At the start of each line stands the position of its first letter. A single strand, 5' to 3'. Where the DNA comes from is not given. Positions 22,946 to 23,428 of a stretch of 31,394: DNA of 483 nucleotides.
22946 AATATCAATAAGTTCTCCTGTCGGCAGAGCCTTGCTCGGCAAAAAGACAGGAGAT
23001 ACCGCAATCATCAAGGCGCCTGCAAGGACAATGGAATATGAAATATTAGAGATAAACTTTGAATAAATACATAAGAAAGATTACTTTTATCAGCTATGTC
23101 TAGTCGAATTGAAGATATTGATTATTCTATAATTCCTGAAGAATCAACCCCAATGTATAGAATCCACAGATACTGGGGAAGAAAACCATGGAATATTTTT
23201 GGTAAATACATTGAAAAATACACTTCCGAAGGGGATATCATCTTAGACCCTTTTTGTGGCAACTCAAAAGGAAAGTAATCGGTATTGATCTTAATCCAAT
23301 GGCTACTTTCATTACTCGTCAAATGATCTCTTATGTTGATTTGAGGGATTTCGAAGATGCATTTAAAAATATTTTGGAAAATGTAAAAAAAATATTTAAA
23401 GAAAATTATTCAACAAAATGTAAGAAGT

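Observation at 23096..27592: AT-richer 4.3-kb island carrying a Zn-ribbon methyltransferase, an unknown-domain::PyrK fusion and a complete pyrD, inserted next to a 3' stub of the resident pyrD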

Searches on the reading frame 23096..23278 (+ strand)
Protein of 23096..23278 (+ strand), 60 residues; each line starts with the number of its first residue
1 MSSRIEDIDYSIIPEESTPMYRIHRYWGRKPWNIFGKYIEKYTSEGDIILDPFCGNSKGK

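Call 3: search_protein_families(library=pfam, proteins=[window:23096-23278:+], max_evalue=0.01)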
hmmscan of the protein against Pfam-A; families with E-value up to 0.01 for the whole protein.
window:23096-23278:+ (60 aa): 1 family
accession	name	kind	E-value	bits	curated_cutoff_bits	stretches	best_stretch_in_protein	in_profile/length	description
PF01555.25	N6_N4_Mtase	-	5.6e-05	23.6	26.7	1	25-56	161-192/221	DNA methylase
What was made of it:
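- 23096..23278 (+): MTase 5' fragment. It ends in a premature stop because of a 28-nt deletion between 23260 and 23261. The motif I remnant DPFCG is at 23246-23260. PF01555 profile positions 161-192 (call 3).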

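Call 6: search_protein_families(library=ncbifam, proteins=[window:23096-23278:+], max_evalue=0.1)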
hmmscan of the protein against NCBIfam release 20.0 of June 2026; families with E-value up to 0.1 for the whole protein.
window:23096-23278:+ (60 aa): 2 families
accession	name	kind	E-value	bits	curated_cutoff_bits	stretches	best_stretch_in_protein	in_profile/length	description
NF008572.0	PRK11524.1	equivalog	0.045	12.9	292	1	27-56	196-225/294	adenine-specific DNA-methyltransferase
NF010253.0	PRK13699.1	subfamily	0.054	13.2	244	1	28-57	146-175/226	DNA methyltransferase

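Call 7: search_protein_families(library=padloc, proteins=[window:23096-23278:+], max_evalue=0.1)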
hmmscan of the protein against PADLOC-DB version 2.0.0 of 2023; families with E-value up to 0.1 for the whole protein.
window:23096-23278:+ (60 aa): 24 families
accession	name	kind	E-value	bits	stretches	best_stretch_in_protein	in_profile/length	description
PDLC03367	MTase_II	-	5.2e-10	36.3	1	16-56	12-52/633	Type II methyltransferase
PDLC02541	PglX|PglXI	-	1.5e-07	27.9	1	17-56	112-151/919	PglXI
PDLC03319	MTase_II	-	4.3e-06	23.8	1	23-56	1-34/503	Type II methyltransferase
PDLC03346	MTase_II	-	6.9e-06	22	1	16-56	164-204/1068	Type II methyltransferase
PDLC03312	MTase_II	-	8.9e-06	21.6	1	18-56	787-825/1344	Type II methyltransferase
PDLC03371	MTase_II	-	3.5e-05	21.5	1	28-57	193-222/260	Type II methyltransferase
PDLC03339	MTase_II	-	0.00023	18.1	1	26-56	210-240/399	Type II methyltransferase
PDLC03239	MTase_II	-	0.00029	17.6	1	23-56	68-103/442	Type II methyltransferase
PDLC03353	MTase_II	-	0.00072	17.2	1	31-56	194-219/260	Type II methyltransferase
PDLC03380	MTase_II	-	0.0041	14.4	1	21-56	32-67/393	Type II methyltransferase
PDLC03299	MTase_II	-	0.0052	14.3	1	28-56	198-226/296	Type II methyltransferase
PDLC03308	MTase_II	-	0.0073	13.3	1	28-57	335-364/419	Type II methyltransferase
PDLC03251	MTase_II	-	0.01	13.1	1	28-57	207-236/282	Type II methyltransferase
PDLC03238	MTase_II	-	0.014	12.4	1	29-56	307-334/428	Type II methyltransferase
PDLC03228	MTase_II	-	0.015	13.1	1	29-56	147-174/227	Type II methyltransferase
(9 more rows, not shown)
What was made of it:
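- On N6/N4 DNA amino-methyltransferase (PF01555): PADLOC MTase models hit at 1e-22 to 1e-30 (call 7).
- Checked: PF01555 matches it in permuted order (motif I first, motif IV later), and PADLOC MTase_II/PglXI models hit at 1e-22 to 1e-30 (calls 3, 7).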

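Call 8: search_protein_families(library=phrogs, proteins=[window:23096-23278:+], max_evalue=0.1)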
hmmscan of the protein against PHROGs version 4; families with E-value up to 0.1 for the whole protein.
window:23096-23278:+ (60 aa): 5 families
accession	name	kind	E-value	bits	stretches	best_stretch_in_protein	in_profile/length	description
phrog_18146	-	other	0.00063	19.7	1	12-56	35-80/452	DNA methyltransferase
phrog_67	-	other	0.0041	17.2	1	37-55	293-311/743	DNA methyltransferase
phrog_3008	-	other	0.0047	17.2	1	30-55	154-179/244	DNA methyltransferase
phrog_498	-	other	0.0059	16.2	1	30-56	363-389/633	DNA methyltransferase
phrog_16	-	DNA, RNA and nucleotide metabolism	0.021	14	1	32-55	854-877/986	DNA helicase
